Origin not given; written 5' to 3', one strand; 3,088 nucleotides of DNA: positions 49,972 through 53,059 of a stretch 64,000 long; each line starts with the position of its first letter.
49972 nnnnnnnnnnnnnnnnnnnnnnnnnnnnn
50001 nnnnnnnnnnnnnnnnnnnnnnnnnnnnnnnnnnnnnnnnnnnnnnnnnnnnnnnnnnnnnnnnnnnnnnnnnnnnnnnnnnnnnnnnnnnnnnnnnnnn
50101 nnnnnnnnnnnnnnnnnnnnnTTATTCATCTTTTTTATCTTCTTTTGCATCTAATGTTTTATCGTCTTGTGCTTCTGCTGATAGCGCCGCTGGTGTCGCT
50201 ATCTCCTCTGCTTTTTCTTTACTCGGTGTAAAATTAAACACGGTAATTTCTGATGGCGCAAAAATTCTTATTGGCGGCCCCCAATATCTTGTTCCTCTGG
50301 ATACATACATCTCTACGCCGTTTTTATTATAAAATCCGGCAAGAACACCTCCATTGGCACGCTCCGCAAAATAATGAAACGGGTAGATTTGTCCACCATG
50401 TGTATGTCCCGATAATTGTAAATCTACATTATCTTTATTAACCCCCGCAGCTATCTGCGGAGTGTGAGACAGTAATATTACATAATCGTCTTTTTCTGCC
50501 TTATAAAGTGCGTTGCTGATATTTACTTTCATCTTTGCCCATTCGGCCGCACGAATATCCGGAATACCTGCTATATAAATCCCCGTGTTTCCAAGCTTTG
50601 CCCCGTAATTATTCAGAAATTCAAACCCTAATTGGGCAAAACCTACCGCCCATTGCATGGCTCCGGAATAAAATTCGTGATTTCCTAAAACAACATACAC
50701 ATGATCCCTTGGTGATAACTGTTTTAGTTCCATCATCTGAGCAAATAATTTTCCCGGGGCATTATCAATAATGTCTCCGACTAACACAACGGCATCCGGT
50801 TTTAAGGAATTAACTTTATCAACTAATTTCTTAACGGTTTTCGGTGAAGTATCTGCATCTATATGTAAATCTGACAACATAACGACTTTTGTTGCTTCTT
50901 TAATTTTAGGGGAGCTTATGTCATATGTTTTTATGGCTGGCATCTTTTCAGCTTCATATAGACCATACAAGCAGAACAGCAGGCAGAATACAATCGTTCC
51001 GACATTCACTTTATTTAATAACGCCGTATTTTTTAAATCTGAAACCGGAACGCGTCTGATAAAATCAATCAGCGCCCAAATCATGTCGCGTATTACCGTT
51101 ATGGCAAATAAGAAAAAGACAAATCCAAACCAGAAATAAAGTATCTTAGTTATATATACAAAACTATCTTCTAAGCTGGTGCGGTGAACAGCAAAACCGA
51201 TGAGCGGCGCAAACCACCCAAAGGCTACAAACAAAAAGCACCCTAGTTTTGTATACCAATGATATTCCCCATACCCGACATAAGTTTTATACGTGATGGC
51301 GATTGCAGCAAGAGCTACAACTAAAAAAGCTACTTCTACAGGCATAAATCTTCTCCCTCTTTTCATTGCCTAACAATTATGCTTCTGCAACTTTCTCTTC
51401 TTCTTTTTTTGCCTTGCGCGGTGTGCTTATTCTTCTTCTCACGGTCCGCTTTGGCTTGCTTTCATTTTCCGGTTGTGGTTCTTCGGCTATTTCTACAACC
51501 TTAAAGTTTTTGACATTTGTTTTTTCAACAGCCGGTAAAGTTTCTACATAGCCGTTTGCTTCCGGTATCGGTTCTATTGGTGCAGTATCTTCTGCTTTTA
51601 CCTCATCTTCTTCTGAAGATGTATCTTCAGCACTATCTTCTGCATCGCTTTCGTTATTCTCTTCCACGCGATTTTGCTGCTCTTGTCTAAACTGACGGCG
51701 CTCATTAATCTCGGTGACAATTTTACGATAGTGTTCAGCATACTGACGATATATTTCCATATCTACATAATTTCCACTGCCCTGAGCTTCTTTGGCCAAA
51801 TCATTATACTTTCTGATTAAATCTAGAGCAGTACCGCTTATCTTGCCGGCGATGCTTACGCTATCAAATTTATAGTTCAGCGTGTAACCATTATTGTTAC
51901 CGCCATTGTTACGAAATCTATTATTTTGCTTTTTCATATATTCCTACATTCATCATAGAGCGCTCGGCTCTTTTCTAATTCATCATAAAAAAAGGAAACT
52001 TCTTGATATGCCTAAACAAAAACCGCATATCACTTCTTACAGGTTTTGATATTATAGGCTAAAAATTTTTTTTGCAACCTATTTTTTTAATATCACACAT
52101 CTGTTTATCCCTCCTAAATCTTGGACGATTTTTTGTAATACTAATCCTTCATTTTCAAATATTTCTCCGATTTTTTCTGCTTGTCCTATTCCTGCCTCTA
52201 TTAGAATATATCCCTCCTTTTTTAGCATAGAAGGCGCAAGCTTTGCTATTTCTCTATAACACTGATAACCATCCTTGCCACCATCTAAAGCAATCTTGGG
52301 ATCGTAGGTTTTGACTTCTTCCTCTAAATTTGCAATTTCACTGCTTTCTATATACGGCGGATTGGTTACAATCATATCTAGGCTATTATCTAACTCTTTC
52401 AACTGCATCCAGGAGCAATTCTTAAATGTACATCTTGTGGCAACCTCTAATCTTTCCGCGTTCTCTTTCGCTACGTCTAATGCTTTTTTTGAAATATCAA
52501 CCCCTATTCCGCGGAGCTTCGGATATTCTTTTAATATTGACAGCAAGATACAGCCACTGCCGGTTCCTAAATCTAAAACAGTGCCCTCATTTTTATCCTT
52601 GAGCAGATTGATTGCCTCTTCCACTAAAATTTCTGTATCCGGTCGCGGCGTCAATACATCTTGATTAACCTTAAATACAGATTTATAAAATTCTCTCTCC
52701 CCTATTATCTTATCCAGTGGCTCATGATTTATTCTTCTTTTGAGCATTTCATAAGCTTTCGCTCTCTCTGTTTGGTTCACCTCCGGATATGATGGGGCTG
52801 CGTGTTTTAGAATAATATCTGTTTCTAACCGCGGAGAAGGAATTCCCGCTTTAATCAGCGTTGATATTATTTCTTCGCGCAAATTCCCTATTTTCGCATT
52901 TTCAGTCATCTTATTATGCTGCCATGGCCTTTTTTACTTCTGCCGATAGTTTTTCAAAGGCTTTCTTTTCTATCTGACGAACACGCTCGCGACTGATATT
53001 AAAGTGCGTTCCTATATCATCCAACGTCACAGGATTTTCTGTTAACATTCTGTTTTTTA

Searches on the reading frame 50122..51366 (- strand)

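Call 23: search_protein_families(library=pfam, proteins=[window:50122-51366:-], max_evalue=0.0001)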
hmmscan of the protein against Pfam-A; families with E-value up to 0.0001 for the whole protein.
window:50122-51366:- (414 aa): 2 families
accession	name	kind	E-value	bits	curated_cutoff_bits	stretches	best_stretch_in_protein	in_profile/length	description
PF00149.33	Metallophos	-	1e-16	62.4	21.5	1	160-324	2-190/191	Calcineurin-like phosphoesterase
PF12850.12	Metallophos_2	-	4.6e-07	30.4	27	1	160-323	2-117/154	Calcineurin-like phosphoesterase superfamily domain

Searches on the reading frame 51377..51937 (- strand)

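Call 19: search_protein_families(library=pfam, proteins=[window:51377-51937:-], max_evalue=0.001)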
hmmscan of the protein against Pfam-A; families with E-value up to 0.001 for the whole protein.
window:51377-51937:- (186 aa): 1 family
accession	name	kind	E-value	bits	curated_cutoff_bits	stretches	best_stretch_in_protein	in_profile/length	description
PF13763.11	DUF4167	-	7.5e-17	61.8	25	1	9-79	7-77/78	Domain of unknown function (DUF4167)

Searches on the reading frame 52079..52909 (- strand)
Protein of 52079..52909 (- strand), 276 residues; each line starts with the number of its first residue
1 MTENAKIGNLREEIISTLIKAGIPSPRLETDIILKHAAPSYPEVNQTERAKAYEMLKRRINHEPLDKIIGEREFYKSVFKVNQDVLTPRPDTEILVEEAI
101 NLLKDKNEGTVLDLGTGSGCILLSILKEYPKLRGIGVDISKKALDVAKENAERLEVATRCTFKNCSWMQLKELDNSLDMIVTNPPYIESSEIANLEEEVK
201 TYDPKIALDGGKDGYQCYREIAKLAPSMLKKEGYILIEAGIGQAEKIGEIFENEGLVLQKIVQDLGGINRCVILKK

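Call 23: search_protein_families(library=pfam, proteins=[window:52079-52909:-], max_evalue=0.0001)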
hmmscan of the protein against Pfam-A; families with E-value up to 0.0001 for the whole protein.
window:52079-52909:- (276 aa): 13 families
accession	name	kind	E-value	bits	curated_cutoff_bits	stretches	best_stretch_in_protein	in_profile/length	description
PF13847.12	Methyltransf_31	-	6.6e-16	58.7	27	1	106-247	2-119/145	Methyltransferase domain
PF05175.20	MTS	-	4.7e-15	56.1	23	1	101-191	25-113/170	Methyltransferase small domain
PF13649.12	Methyltransf_25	-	2.3e-12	47.8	27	1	111-191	1-81/97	Methyltransferase domain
PF01170.24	UPF0020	-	4.6e-10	40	22.3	1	131-189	76-134/197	RMKL-like, methyltransferase domain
PF06325.19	PrmA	-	6.4e-08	32.9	22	1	105-183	159-233/296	Ribosomal protein L11 methyltransferase (PrmA)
PF01795.25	Methyltransf_5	-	4.4e-07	30.1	27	1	93-173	6-84/309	MraW methylase family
PF17827.6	PrmC_N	-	4.8e-07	30.7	23.4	0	43-70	44-71/71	PrmC N-terminal domain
PF08241.18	Methyltransf_11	-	6.7e-07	30.3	21.2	1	112-182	1-66/95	Methyltransferase domain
PF08242.18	Methyltransf_12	-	2.1e-06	28.8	30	1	112-182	1-71/98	Methyltransferase domain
PF03602.21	Cons_hypoth95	-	3.1e-06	27.4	24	1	88-198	21-135/182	Conserved hypothetical protein 95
PF02353.26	CMAS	-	4.3e-05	23.4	27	1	105-182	60-133/273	Mycolic acid cyclopropane synthetase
PF13489.12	Methyltransf_23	-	6.6e-05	23.1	27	0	103-147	18-60/164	Methyltransferase domain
PF09445.16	Methyltransf_15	-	7.6e-05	22.8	22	0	110-185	3-80/165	RNA cap guanine-N2 methyltransferase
